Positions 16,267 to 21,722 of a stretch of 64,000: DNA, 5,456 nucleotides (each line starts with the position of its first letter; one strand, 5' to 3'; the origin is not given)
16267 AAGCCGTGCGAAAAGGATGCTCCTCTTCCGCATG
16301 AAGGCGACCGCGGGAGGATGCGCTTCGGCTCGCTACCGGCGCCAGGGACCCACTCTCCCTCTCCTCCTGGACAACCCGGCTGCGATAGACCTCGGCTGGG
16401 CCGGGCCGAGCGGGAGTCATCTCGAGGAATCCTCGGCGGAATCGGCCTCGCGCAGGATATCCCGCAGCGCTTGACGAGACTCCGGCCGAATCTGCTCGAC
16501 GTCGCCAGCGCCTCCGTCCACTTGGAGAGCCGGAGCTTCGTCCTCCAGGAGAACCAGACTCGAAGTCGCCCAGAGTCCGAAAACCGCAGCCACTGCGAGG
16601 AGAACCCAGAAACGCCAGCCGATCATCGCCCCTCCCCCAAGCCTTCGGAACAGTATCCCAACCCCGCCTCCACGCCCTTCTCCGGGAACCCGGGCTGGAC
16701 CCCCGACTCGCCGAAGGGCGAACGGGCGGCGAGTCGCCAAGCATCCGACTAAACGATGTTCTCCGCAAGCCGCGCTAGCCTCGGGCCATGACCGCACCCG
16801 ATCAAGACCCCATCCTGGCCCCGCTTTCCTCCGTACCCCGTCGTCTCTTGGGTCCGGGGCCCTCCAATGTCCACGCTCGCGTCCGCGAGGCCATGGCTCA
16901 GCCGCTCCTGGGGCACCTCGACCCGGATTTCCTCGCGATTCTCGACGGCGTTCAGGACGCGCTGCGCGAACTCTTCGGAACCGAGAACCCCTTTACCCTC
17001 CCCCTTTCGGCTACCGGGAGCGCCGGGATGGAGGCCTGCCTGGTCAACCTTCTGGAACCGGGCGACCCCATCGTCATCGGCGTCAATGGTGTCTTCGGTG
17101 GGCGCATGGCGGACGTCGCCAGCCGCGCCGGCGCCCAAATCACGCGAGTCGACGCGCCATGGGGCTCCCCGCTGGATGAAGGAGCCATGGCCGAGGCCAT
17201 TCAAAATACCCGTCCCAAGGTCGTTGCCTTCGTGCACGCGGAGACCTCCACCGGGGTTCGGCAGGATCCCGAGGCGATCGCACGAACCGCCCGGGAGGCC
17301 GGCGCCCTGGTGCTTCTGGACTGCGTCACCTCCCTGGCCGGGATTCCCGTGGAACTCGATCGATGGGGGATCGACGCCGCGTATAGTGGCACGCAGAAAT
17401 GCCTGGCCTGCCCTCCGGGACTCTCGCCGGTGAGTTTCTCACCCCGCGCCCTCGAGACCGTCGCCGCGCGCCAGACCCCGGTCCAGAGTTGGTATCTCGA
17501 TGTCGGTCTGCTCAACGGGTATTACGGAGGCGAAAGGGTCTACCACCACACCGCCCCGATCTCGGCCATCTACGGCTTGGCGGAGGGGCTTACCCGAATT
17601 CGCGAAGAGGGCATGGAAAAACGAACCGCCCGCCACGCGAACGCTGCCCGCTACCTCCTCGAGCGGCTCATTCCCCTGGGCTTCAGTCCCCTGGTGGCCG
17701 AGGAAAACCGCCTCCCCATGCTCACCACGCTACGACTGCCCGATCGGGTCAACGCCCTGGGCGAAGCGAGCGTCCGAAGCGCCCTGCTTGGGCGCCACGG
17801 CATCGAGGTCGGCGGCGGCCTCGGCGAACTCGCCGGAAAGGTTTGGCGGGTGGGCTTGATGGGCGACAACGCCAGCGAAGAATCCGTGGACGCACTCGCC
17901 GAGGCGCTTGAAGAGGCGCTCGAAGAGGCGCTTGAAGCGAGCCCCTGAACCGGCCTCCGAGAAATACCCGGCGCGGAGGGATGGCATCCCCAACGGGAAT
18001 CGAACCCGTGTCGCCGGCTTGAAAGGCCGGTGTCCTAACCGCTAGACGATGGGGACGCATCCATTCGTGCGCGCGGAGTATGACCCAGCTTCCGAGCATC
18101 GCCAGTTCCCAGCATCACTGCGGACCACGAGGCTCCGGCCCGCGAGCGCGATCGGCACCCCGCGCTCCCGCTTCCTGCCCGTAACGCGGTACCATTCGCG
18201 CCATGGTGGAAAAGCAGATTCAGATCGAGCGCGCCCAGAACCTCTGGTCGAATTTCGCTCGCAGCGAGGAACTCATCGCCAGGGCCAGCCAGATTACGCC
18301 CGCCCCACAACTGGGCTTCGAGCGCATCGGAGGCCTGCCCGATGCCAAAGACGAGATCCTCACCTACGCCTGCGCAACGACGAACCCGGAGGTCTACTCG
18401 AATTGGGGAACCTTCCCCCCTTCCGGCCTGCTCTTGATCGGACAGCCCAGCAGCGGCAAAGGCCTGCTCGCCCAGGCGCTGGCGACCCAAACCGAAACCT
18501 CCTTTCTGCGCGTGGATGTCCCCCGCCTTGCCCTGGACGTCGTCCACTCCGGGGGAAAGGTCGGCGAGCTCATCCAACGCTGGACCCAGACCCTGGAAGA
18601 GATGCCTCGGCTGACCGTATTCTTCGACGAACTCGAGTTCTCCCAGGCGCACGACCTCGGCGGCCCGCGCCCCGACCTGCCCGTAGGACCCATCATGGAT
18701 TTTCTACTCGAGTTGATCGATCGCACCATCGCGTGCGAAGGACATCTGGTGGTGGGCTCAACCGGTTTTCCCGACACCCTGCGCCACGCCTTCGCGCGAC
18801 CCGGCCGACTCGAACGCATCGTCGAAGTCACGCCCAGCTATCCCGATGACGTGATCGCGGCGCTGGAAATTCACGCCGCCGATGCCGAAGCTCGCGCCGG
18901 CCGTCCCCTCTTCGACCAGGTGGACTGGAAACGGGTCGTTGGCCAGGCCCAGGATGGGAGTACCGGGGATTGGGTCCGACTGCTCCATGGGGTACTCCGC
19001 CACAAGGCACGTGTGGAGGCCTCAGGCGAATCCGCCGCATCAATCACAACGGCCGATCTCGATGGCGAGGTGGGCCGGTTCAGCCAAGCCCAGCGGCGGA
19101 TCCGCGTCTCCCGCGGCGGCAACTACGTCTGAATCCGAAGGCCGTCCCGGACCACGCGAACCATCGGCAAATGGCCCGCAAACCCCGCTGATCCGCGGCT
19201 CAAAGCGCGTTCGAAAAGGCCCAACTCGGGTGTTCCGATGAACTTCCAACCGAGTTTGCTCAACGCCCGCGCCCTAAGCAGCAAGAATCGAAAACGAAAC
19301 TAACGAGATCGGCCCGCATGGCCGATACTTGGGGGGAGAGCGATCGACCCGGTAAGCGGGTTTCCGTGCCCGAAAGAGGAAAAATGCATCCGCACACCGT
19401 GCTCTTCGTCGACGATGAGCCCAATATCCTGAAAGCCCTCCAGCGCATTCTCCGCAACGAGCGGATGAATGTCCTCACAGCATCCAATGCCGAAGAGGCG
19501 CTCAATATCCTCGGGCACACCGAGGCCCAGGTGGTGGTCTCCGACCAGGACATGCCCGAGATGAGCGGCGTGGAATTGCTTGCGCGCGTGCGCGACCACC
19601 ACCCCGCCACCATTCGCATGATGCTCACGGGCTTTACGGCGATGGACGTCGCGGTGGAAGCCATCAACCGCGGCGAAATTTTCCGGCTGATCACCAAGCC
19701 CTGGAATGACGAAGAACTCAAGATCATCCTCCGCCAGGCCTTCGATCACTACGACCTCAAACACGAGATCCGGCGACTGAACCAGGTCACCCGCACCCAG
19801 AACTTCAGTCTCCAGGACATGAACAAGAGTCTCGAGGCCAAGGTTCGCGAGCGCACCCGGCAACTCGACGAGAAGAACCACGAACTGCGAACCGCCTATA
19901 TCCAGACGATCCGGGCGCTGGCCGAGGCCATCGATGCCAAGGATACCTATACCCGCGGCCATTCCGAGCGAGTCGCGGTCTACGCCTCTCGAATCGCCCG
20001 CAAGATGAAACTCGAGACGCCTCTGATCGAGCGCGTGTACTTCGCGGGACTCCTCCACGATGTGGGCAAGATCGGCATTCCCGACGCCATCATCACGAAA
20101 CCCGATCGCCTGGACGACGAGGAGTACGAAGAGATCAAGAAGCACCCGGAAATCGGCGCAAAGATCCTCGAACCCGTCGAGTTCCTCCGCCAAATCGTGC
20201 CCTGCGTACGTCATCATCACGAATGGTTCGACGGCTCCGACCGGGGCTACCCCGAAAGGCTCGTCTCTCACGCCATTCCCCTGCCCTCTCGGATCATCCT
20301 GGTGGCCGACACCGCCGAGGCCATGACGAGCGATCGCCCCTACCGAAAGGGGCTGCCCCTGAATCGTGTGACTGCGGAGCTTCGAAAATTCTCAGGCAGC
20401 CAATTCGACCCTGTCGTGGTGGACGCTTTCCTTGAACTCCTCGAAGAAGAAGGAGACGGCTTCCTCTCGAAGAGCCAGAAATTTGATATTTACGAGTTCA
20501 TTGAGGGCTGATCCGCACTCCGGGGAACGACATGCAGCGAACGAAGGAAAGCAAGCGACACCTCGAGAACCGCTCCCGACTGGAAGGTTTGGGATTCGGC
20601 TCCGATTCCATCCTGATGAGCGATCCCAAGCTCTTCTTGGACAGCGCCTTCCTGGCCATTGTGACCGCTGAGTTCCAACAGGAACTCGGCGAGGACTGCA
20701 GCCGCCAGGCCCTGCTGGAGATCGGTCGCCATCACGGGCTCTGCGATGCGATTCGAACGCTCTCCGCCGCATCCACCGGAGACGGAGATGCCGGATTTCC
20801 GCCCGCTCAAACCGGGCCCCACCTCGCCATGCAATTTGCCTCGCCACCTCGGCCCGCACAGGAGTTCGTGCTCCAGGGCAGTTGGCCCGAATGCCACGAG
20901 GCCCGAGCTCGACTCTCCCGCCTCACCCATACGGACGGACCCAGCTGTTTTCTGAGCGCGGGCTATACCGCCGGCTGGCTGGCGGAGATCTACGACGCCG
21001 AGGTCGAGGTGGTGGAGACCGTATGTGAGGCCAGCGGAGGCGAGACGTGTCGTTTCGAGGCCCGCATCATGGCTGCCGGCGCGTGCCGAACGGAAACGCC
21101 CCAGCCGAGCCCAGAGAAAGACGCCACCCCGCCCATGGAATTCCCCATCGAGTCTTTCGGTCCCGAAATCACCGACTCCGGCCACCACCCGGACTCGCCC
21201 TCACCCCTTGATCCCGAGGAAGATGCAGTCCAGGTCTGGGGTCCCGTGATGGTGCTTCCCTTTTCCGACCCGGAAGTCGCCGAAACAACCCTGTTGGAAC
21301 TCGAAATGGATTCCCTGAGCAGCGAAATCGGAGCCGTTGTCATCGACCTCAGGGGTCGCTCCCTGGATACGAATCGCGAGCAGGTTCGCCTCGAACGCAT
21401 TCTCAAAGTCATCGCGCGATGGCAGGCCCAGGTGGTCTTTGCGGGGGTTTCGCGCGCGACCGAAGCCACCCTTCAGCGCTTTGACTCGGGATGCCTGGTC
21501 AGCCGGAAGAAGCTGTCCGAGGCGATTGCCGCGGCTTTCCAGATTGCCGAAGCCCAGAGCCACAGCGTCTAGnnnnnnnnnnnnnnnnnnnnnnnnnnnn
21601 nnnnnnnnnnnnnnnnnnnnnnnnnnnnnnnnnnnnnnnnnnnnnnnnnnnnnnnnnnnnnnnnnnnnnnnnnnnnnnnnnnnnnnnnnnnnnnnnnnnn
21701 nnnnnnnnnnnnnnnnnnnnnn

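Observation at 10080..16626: Co-oriented block: tiny membrane protein - Dgt dGTPase - two orphan proteins - lone QueE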

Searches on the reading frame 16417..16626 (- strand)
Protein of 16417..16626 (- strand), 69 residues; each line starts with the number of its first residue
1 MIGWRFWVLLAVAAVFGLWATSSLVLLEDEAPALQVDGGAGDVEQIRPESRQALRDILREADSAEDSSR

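Call 4: search_protein_families(library=pfam, proteins=[window:16417-16626:-], max_evalue=0.1)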
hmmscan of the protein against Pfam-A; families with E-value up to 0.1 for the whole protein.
window:16417-16626:- (69 aa): 2 families
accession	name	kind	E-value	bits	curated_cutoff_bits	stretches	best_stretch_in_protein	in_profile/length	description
PF21917.1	NMB0537_N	-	0.019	15.1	23.9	1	47-62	2-17/36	N-terminal region of NMB0537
PF13721.11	SecD-TM1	-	0.047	14.6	30.5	1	4-62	7-61/103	SecD export protein N-terminal TM region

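Call 5: search_protein_families(library=ncbifam, proteins=[window:16417-16626:-], max_evalue=0.1)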
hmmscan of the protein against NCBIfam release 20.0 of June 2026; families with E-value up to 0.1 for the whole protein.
window:16417-16626:- (69 aa): 0 families

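Call 31: search_protein_families(library=padloc, proteins=[window:16417-16626:-], max_evalue=0.01)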
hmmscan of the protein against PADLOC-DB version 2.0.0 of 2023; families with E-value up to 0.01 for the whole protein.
window:16417-16626:- (69 aa): 0 families

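Call 32: search_protein_families(library=phrogs, proteins=[window:16417-16626:-], max_evalue=0.01)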
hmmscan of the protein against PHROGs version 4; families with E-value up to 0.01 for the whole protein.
window:16417-16626:- (69 aa): 0 families

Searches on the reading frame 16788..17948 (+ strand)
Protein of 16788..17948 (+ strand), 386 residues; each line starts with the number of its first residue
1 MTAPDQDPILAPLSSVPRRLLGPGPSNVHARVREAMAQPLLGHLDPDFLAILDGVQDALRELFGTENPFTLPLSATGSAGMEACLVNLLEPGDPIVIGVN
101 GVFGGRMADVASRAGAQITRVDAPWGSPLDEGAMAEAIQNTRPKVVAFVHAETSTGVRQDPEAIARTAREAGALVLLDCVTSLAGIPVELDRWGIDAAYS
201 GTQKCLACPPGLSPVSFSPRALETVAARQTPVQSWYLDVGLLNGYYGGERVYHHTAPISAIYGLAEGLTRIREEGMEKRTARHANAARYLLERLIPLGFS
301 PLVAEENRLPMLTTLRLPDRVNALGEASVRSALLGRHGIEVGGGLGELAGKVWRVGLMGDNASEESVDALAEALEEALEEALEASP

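Call 22: search_protein_families(library=pfam, proteins=[window:16788-17948:+], max_evalue=0.001)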
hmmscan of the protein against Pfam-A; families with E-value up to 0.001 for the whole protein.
window:16788-17948:+ (386 aa): 2 families
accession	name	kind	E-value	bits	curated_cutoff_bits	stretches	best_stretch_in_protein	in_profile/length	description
PF00266.25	Aminotran_5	-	4.5e-27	95.4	21.5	1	43-344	36-338/371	Aminotransferase class-V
PF01053.26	Cys_Met_Meta_PP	-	0.00017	20.7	27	1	56-187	58-181/381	Cys/Met metabolism PLP-dependent enzyme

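Call 82: search_protein_families(library=ncbifam, proteins=[window:16788-17948:+], max_evalue=0.00001)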
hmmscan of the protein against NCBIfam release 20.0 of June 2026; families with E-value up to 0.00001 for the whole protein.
window:16788-17948:+ (386 aa): 9 families
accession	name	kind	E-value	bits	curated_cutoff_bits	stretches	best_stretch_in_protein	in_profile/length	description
NF045640.1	AspGlyoxATaseBhcA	equivalog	6.3e-57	193.3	650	1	22-362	9-349/395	L-aspartate--glyoxylate aminotransferase BhcA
TIGR03301.1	PhnW-AepZ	equivalog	7.8e-54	183.4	360.8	1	20-377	2-354/355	2-aminoethylphosphonate aminotransferase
NF046070.1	PyrdoxPyrvTramin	equivalog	5.7e-48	163.6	600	1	19-380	7-366/369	pyridoxamine--pyruvate transaminase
NF010006.0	PRK13479.1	equivalog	2.2e-37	129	296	1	19-379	7-362/369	2-aminoethylphosphonate--pyruvate transaminase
TIGR02326.1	transamin_PhnW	equivalog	4.4e-35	121.5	400.8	1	20-377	6-359/363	2-aminoethylphosphonate--pyruvate transaminase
TIGR01366.1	serC_3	equivalog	2.5e-11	43.4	401.65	1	22-227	8-208/361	phosphoserine transaminase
TIGR04343.1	egtE_PLP_lyase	equivalog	1e-10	41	400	1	52-374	56-368/370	ergothioneine biosynthesis PLP-dependent enzyme EgtE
TIGR01977.1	am_tr_V_EF2568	hypoth_equivalog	1.3e-08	34.2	377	1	56-294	50-286/376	cysteine desulfurase family protein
TIGR01979.1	sufS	subfamily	4.3e-07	29.1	475.1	1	110-204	128-221/403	SufS family cysteine desulfurase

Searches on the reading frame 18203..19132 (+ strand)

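Call 22: search_protein_families(library=pfam, proteins=[window:18203-19132:+], max_evalue=0.001)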
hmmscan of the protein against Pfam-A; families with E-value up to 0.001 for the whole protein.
window:18203-19132:+ (309 aa): 1 family
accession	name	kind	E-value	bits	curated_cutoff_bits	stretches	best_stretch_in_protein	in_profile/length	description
PF00004.35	AAA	-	1.6e-11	45.2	21.2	1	76-209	1-129/131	ATPase family associated with various cellular activities (AAA)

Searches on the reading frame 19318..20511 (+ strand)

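Call 22: search_protein_families(library=pfam, proteins=[window:19318-20511:+], max_evalue=0.001)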
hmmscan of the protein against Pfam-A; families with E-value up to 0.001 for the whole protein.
window:19318-20511:+ (397 aa): 4 families
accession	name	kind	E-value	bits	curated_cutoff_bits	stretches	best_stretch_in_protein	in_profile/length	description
PF13487.12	HD_5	-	2.2e-35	122.3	27.2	1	200-367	2-170/170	HD domain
PF00072.30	Response_reg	-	8.7e-24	84.3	30.2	1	28-137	1-109/111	Response regulator receiver domain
PF01966.28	HD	-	2.6e-20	73.3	22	1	214-336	3-116/116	HD domain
PF08668.18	HDOD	-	2.3e-09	37.5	22.9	1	213-302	96-195/196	HDOD domain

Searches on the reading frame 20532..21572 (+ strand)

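Call 22: search_protein_families(library=pfam, proteins=[window:20532-21572:+], max_evalue=0.001)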
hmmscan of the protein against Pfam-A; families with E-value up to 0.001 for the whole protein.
window:20532-21572:+ (346 aa): 1 family
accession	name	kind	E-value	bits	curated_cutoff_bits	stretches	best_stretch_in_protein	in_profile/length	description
PF02830.23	V4R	-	1.1e-10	41.9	31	1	129-178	12-61/62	V4R domain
